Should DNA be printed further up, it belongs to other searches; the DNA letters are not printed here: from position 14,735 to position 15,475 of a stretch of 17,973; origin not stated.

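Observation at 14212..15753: Low-GC four-gene insertion carrying a PIN toxin, wedged between fwdB and fwdA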

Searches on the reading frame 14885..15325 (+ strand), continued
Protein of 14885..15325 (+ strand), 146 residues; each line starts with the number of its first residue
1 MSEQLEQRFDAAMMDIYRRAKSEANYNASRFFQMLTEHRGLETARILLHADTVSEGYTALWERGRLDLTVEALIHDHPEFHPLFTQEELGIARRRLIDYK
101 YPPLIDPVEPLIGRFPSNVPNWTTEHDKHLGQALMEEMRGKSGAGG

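Call 59: search_protein_families(library=pfam, proteins=[L002:3271-3465:+, L105:446-958:+, L132:1871-2926:+, L114:2-1258:+, L169:3247-3984:+, L087:4589-4855:+, P0241], max_evalue=0.1)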
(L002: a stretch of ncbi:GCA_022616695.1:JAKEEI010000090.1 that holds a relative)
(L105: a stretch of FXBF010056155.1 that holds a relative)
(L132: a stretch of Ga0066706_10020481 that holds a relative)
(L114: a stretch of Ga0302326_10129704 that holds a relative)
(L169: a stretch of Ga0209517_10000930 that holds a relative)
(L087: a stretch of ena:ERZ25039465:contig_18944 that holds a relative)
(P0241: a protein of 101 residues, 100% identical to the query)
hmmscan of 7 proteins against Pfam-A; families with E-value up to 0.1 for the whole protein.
L002:3271-3465:+ (65 aa): 0 families

L105:446-958:+ (171 aa): 0 families

L132:1871-2926:+ (352 aa): 0 families

L114:2-1258:+ (419 aa): 4 families
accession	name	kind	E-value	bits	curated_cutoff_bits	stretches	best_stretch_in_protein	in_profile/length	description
PF03235.19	GmrSD_N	-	1.2e-18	68.4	33.2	1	24-155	13-195/199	GmrSD restriction endonuclease, N-terminal domain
PF14279.12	HNH_5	-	4.3e-07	30.2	27.5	1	376-416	11-51/56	HNH endonuclease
PF01844.29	HNH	-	5.9e-07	30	21.4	1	371-409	6-45/47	HNH endonuclease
PF14803.11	Zn_ribbon_Nudix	-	0.085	13.2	25.6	0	63-84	8-29/34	Nudix N-terminal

L169:3247-3984:+ (246 aa): 0 families

L087:4589-4855:+ (89 aa): 1 family
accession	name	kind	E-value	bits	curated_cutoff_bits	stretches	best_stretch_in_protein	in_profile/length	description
PF01850.27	PIN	-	0.0064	17.5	23.6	1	20-84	59-119/120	PIN domain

P0241 (101 aa): 3 families
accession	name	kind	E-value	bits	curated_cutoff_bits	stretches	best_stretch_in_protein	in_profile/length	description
PF13551.12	HTH_29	-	0.012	16.1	28.1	0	41-74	3-37/64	Winged helix-turn helix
PF01814.28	Hemerythrin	-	0.042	14.8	25.3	1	16-70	58-112/127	Hemerythrin HHE cation binding domain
PF21725.3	T7SS_signal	-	0.057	13.7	27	1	23-72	77-127/241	Putative T7SS secretion signal domain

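Call 62: search_protein_representatives(alignment_id=A4)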
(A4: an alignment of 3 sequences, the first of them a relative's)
Query: 3 sequences, 101 profile positions. Proteins with E-value up to 0.001 (for the whole library): 36; up to 1e-10: 18; up to 1e-30: 3. The best 36 are listed.
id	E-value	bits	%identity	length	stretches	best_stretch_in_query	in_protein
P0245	3.1e-44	165.4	-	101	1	1-101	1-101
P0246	6.3e-39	148.3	-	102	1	1-100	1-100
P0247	8.6e-35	135.0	-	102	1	1-101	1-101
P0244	1.1e-28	115.5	-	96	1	1-64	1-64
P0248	1.6e-26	108.5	-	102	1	1-101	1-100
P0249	1.2e-25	105.7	-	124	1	1-100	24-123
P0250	1.5e-25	105.4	-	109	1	1-101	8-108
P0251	9.6e-24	99.6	-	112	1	1-101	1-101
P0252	4.1e-21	91.1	-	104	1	1-100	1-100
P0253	6.2e-21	90.6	-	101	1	1-100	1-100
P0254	1.5e-20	89.3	-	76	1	1-76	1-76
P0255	3.0e-20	88.3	-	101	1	1-100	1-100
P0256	1.7e-16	76.3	-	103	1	1-100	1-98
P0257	1.1e-13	67.3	-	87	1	1-54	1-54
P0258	3.9e-13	65.5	-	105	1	4-99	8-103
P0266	3.1e-07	46.6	-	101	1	13-99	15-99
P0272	4.1e-05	39.8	-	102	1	14-100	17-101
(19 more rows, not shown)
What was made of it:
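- Tried and rejected: The exhaustive HMM search found 36 clusters (call 62).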

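Call 64: search_solved_structures(query=A5, max_evalue=10)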
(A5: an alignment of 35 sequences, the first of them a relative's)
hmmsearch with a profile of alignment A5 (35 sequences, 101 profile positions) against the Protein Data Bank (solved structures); distinct sequences matched with E-value up to 10: 26.
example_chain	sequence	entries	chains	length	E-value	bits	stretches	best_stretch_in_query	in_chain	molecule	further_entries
7unh_A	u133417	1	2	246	0.011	19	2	14-56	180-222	SP2 designed chlorophyll dimer protein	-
7uni_A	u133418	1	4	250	0.017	18.3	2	14-56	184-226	SP2-ZnPPaM designed chlorophyll dimer protein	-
8oyy_A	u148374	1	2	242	0.038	17.3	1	12-51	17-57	De novo designed soluble GPCR-like protein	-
8eoz_B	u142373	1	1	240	0.099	15.9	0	9-42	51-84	C3HR3_4r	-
4zpx_A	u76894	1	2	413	0.12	15.7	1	17-69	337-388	ATP-dependent protease Lon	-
8a3k_UNK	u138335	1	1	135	0.12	15.7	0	9-44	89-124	sc-apCC-4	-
9yyg_A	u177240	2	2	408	0.18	15.1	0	26-68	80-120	AI-designed RNA-guided nuclease | AI-generated RNA-guided nuclease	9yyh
3k1j_A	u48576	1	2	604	0.19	15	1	17-69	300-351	ATP-dependent protease Lon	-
1o1j_A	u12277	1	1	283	0.23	14.8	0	15-78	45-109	Hemoglobin Alpha chain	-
1o1l_A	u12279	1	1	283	0.23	14.7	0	15-78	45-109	Hemoglobin Alpha chain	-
1o1m_A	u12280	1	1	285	0.24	14.7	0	15-78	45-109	Hemoglobin Alpha chain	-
8crx_T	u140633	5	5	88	0.52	13.6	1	9-61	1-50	30S ribosomal protein S20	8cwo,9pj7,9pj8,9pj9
4pna_A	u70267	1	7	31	0.63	13.4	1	26-51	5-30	CC-Hept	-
3r3j_A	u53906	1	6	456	0.82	13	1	7-44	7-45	Glutamate dehydrogenase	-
6eik_A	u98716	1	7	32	0.88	12.9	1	26-51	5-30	CC-Hept-I24E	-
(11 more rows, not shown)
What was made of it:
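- On RelE/ParE toxins (for ORF2): PDB profile search found nothing (call 64).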

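Call 65: search_protein_families(library=pfam, alignment_id=A5, max_evalue=0.1)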
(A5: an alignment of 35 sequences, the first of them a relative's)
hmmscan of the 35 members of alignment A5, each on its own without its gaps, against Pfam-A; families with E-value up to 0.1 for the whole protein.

A. member 1, P0241 (101 aa): 3 families
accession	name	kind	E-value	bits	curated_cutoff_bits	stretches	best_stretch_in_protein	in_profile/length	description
PF13551.12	HTH_29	-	0.012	16.1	28.1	0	41-74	3-37/64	Winged helix-turn helix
PF01814.28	Hemerythrin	-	0.042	14.8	25.3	1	16-70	58-112/127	Hemerythrin HHE cation binding domain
PF21725.3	T7SS_signal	-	0.057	13.7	27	1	23-72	77-127/241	Putative T7SS secretion signal domain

B. families by the number of members that match (of 35 scanned): 10 families
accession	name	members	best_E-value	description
PF05016.21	ParE_toxin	2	0.016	ParE toxin of type II toxin-antitoxin system, parDE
PF01814.28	Hemerythrin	2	0.042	Hemerythrin HHE cation binding domain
PF13551.12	HTH_29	1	0.012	Winged helix-turn helix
PF02736.25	Myosin_N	1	0.046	Myosin N-terminal SH3-like domain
PF21725.3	T7SS_signal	1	0.057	Putative T7SS secretion signal domain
PF03705.20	CheR_N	1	0.067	CheR methyltransferase, all-alpha domain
PF24611.2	Spectrin_Anc-1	1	0.07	Nuclear anchorage protein 1, spectrin-like repeat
PF22606.2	Cdc6-ORC-like_ATPase_lid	1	0.075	Cdc6/ORC-like, ATPase lid domain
PF03450.22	CO_deh_flav_C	1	0.089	CO dehydrogenase flavoprotein C-terminal domain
PF21399.2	TERT_C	1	0.095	Telomerase reverse transcriptase, C-terminal extension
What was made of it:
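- Tried and rejected: Pfam on all members gave only sub-threshold ParE hits (call 65).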

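Call 75: fold_search(model_id=the predicted structure, library=viral)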
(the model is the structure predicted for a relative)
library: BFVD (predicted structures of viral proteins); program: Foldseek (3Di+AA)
matches with E <= 10: 64; with E <= 0.001: 0
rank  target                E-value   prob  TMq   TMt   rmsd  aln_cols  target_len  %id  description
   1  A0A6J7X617            2.0e+00  0.04  0.16  0.10  16.1       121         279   15  Uncharacterized protein [uncultured Caudovirales phage]
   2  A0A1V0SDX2            2.6e+00  0.08  0.22  0.15  14.8       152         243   18  Uncharacterized protein [Indivirus ILV1]
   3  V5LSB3                2.6e+00  0.03  0.12  0.13  14.5        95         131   12  (no name in the UniProt tables at hand)
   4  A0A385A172            2.7e+00  0.08  0.22  0.22  12.7        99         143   17  (no name in the UniProt tables at hand)
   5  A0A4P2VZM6            3.2e+00  0.04  0.18  0.15  12.8       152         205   15  ORF3 [Lentinula edodes negative-strand RNA virus 1]
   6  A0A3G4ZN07            3.4e+00  0.05  0.20  0.14  13.6       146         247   11  Uncharacterized protein [Terrestrivirus sp.]
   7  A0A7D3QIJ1            4.0e+00  0.04  0.18  0.07  15.7       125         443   14  (no name in the UniProt tables at hand)
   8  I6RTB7                4.7e+00  0.03  0.15  0.15  18.3       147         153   12  Chromosomal replication initiator DnaA C-terminal domain-containing protein [Nonlabens phage P12024L]
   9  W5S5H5                4.9e+00  0.05  0.18  0.21  10.0        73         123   18  Uncharacterized protein [Pithovirus sibericum]
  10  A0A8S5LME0            4.9e+00  0.04  0.16  0.22  14.8        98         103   10  Uncharacterized protein [Podoviridae sp. ctiuS14]
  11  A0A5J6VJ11            4.9e+00  0.02  0.18  0.18  13.5       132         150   12  Uncharacterized protein [Megaviridae environmental sample]
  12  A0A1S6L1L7            5.2e+00  0.03  0.17  0.23  12.3        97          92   14  (no name in the UniProt tables at hand)
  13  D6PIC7                5.2e+00  0.01  0.14  0.11  29.6       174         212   13  Internal virion protein [uncultured phage MedDCM-OCT-S08-C41]
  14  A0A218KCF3            5.5e+00  0.03  0.18  0.28  12.9        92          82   15  (no name in the UniProt tables at hand)
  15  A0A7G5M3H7            5.5e+00  0.02  0.21  0.20  14.1       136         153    8  (no name in the UniProt tables at hand)
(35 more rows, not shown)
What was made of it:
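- Tried and rejected: Foldseek against BFVD gave nothing (call 75).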

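Call 77: find_encoding_contigs(protein=P0116, flank=4000, max_places=2)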
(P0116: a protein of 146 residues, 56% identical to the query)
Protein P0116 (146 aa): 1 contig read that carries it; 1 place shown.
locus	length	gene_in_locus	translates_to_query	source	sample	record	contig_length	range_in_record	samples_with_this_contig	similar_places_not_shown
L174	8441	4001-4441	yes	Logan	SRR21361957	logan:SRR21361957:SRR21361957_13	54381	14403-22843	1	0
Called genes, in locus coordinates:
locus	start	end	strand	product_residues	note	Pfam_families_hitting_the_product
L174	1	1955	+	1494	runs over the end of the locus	PF05048:NosD (faint), PF13229:Beta_helix (faint), PF13946:DUF4214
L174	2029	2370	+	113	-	PF01568:Molydop_binding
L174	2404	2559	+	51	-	-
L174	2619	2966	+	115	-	-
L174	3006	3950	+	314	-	-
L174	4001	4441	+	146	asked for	-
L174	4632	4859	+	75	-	-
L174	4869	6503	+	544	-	PF01979:Amidohydro_1 (faint), PF07969:Amidohydro_3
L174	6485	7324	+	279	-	PF01493:GXGXG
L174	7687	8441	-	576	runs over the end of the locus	PF07969:Amidohydro_3, PF01979:Amidohydro_1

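Call 78: find_encoding_contigs(protein=P0063, flank=4000, max_places=2)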
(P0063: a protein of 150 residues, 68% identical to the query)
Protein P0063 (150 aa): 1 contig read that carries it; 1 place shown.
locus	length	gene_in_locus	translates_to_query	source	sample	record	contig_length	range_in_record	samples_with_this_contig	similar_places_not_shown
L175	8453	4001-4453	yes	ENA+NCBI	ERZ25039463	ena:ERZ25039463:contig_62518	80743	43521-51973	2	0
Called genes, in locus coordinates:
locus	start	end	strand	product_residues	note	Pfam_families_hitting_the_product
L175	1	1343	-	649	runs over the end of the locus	PF19291:TREH_N, PF00723:Glyco_hydro_15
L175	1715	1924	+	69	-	PF01568:Molydop_binding (weak)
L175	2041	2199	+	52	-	-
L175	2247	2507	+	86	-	-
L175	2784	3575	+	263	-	-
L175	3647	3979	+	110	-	PF04255:DUF433 (weak)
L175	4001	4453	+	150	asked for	-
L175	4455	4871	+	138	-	PF01850:PIN (weak)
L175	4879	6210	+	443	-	PF07969:Amidohydro_3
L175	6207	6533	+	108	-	-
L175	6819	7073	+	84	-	-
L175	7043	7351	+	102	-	-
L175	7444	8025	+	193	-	-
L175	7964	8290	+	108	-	PF13428:TPR_14 (faint)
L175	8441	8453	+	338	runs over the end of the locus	PF13428:TPR_14 (faint)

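Call 79: find_encoding_contigs(protein=P0051, flank=4000, max_places=2)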
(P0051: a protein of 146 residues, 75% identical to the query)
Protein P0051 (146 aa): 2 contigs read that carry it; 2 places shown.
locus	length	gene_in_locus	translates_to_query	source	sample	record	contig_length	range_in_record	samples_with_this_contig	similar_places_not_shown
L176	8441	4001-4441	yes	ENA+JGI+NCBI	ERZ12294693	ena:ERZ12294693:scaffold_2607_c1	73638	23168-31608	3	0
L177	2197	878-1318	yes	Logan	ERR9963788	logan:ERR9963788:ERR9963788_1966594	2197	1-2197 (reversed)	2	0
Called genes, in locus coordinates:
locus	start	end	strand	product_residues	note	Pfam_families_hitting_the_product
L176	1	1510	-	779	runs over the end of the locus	PF13249:SQHop_cyclase_N (faint), PF13709:DUF4159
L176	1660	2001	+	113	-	PF01568:Molydop_binding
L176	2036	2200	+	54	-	-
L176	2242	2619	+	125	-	-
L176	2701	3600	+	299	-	-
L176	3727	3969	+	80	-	-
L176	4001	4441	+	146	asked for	-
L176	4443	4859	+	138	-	PF01850:PIN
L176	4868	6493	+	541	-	PF01979:Amidohydro_1 (faint), PF07969:Amidohydro_3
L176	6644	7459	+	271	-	PF01493:GXGXG (weak)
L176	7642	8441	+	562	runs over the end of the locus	-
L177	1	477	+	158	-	?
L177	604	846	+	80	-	-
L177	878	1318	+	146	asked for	-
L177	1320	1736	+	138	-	PF01850:PIN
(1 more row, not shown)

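Call 83: find_encoding_contigs(protein=P0272, flank=3000, max_places=3)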
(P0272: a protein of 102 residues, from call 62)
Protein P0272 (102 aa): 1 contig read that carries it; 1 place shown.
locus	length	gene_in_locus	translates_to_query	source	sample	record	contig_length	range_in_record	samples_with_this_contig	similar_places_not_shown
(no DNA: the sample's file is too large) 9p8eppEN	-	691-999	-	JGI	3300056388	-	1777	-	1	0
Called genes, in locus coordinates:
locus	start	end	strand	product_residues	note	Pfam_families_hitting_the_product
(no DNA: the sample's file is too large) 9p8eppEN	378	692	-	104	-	-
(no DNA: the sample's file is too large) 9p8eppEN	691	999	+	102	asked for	-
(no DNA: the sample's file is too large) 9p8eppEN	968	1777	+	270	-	?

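Call 84: find_encoding_contigs(protein=P0266, flank=3000, max_places=4)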
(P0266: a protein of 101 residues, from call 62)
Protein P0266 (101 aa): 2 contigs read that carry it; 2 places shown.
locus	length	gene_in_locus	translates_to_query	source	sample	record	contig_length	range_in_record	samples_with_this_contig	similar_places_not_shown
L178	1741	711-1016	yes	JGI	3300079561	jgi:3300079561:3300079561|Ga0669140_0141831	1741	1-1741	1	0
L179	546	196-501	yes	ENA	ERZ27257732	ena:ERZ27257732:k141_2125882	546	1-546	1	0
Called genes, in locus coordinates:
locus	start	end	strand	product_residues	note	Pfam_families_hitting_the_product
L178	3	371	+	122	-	?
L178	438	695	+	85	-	-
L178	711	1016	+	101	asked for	-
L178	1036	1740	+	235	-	?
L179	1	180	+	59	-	?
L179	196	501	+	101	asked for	-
